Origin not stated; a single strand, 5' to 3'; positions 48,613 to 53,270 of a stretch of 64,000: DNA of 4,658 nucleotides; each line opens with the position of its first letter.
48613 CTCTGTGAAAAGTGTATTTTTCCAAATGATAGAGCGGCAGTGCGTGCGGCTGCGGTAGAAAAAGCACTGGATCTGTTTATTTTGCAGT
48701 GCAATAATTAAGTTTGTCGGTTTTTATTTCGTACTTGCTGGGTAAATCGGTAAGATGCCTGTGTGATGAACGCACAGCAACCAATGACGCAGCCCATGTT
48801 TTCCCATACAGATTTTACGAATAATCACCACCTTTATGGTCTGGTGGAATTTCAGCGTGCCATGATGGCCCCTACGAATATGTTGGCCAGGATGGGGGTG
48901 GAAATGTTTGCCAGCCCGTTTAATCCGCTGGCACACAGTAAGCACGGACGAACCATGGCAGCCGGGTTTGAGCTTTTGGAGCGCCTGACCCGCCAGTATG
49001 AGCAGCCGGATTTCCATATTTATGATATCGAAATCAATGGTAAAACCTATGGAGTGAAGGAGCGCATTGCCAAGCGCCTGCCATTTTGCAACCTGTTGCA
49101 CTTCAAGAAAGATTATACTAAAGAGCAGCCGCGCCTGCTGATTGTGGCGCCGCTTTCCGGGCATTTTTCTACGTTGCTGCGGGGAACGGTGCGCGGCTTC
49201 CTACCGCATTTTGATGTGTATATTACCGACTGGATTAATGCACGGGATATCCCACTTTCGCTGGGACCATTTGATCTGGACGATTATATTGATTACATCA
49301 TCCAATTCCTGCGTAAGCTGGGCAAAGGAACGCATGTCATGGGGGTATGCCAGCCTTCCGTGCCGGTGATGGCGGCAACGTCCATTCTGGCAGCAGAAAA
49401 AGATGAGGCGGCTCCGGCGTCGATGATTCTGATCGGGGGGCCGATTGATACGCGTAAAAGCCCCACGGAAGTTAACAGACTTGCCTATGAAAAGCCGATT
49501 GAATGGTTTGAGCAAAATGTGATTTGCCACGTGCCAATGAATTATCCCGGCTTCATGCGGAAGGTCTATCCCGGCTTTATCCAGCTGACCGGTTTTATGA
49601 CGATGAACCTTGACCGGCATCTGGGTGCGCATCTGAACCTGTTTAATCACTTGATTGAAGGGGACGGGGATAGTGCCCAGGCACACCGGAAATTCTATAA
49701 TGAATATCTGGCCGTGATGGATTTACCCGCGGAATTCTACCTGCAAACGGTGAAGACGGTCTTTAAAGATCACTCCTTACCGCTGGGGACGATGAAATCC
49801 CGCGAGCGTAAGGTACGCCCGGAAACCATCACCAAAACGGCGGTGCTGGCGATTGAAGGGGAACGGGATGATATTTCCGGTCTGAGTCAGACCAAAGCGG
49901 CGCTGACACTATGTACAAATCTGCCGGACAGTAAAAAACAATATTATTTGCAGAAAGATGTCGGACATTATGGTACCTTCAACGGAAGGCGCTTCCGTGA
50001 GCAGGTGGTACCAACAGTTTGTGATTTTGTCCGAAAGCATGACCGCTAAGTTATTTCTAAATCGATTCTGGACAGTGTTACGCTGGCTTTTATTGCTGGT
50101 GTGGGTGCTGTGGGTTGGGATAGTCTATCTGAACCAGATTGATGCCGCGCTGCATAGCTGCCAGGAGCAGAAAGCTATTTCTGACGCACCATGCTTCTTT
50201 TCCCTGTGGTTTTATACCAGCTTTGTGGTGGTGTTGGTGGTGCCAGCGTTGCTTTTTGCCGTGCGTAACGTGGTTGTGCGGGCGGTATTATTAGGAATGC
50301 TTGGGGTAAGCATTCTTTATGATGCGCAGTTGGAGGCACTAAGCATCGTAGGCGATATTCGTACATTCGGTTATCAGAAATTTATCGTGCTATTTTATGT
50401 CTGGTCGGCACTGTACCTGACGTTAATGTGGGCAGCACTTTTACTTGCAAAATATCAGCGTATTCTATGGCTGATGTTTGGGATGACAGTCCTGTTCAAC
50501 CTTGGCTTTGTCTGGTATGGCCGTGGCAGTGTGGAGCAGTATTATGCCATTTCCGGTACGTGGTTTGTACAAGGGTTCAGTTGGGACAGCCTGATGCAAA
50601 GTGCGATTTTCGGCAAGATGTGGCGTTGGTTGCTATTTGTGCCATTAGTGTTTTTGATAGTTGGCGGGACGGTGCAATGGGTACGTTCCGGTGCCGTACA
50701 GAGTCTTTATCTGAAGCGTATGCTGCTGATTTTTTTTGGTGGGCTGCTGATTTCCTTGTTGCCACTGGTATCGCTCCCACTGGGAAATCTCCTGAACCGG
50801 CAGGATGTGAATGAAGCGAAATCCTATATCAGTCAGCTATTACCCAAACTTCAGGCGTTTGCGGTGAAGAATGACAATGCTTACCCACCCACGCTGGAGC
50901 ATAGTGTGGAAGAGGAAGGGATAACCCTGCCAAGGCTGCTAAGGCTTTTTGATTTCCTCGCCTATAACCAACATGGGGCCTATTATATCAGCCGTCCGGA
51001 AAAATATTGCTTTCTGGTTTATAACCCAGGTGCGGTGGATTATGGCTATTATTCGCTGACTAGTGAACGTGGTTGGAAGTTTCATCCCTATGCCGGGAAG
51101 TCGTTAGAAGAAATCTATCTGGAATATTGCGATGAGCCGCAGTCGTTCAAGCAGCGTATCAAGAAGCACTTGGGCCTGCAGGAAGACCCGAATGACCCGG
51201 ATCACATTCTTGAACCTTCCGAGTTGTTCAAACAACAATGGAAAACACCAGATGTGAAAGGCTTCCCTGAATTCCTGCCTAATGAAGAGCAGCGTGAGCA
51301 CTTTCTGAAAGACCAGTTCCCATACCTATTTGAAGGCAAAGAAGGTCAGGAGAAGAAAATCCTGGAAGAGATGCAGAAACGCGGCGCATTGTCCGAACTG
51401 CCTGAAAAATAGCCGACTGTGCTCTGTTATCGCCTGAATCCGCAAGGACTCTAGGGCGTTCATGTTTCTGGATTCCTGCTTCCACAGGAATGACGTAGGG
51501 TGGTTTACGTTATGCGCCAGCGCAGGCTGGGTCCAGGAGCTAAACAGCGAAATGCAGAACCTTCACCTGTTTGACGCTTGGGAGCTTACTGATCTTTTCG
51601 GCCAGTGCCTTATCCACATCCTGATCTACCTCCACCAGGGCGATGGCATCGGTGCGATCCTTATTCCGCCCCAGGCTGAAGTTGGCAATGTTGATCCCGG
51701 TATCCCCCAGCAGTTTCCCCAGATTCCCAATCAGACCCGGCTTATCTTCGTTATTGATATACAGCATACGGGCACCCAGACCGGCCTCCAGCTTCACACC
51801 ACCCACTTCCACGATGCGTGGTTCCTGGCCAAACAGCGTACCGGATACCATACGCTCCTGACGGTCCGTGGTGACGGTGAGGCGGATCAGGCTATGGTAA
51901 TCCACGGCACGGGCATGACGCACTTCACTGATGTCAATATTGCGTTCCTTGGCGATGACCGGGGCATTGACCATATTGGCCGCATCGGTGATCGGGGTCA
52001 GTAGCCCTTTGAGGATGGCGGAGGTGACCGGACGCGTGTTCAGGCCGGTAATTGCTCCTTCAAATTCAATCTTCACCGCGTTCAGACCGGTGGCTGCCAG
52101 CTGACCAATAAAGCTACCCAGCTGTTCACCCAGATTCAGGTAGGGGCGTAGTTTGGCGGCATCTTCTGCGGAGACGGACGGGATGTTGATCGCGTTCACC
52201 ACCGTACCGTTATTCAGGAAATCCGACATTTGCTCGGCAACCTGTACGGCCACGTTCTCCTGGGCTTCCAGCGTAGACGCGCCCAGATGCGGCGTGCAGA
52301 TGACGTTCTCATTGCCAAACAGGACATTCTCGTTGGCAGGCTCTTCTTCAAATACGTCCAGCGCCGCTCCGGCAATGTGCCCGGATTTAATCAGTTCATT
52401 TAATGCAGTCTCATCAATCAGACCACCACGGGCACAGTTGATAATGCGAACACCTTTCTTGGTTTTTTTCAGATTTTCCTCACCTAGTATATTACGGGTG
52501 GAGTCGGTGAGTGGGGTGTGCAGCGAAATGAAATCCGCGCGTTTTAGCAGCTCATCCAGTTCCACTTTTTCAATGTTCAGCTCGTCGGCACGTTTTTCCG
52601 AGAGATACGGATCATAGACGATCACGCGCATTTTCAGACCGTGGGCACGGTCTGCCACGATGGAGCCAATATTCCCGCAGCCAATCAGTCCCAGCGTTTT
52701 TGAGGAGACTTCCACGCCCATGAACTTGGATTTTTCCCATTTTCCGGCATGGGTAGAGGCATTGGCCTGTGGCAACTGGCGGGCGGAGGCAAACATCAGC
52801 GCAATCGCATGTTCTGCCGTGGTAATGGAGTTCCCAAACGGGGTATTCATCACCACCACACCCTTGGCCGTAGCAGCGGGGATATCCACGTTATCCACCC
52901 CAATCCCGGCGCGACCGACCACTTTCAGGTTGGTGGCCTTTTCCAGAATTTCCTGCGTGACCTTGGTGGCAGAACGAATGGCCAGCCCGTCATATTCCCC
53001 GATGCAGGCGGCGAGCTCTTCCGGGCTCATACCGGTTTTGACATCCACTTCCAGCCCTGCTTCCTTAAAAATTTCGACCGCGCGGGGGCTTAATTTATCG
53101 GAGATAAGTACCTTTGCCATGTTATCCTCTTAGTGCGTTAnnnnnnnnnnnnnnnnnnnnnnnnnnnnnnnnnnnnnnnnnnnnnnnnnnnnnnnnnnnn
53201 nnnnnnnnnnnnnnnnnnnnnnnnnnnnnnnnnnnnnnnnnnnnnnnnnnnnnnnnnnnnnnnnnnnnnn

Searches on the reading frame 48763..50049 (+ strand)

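Call 69: search_protein_families(library=pfam, proteins=[window:48763-50049:+], max_evalue=0.00001)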
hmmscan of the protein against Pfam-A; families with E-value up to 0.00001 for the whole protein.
window:48763-50049:+ (428 aa): 1 family
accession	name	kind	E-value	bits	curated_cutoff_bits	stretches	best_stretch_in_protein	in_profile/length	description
PF06850.17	PHB_depo_C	-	5.9e-94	313.7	27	1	225-426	1-202/203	PHB de-polymerase C-terminus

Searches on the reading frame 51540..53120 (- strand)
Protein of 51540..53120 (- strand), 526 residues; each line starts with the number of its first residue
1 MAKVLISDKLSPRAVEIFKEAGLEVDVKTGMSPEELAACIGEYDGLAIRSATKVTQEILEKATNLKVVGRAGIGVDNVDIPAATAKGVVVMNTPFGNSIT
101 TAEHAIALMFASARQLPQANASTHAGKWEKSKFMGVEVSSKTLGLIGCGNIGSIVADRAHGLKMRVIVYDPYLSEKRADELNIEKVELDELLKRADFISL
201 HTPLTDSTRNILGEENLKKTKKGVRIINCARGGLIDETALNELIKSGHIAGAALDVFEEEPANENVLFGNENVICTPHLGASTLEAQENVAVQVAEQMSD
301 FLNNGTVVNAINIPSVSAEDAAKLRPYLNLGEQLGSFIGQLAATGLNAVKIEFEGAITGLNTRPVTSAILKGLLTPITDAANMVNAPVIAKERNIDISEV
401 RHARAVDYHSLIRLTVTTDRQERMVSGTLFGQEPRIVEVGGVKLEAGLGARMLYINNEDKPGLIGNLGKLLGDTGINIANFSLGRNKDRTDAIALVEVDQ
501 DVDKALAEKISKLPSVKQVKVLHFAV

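Call 69: search_protein_families(library=pfam, proteins=[window:51540-53120:-], max_evalue=0.00001)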
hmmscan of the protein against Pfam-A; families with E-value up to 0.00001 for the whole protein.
window:51540-53120:- (526 aa): 4 families
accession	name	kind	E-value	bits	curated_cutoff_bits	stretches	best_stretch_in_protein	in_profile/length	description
PF02826.25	2-Hacid_dh_C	-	3.9e-62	209.2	25.1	1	106-280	1-178/178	D-isomer specific 2-hydroxyacid dehydrogenase, NAD binding domain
PF19304.4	PGDH_inter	-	3.6e-41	140.5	27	1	323-439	1-118/119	D-3-phosphoglycerate dehydrogenase intervening domain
PF00389.36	2-Hacid_dh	-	1.2e-39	135.5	24.6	1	4-312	1-134/134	D-isomer specific 2-hydroxyacid dehydrogenase, catalytic domain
PF01842.31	ACT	-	4e-09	36.5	27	1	452-514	2-65/66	ACT domain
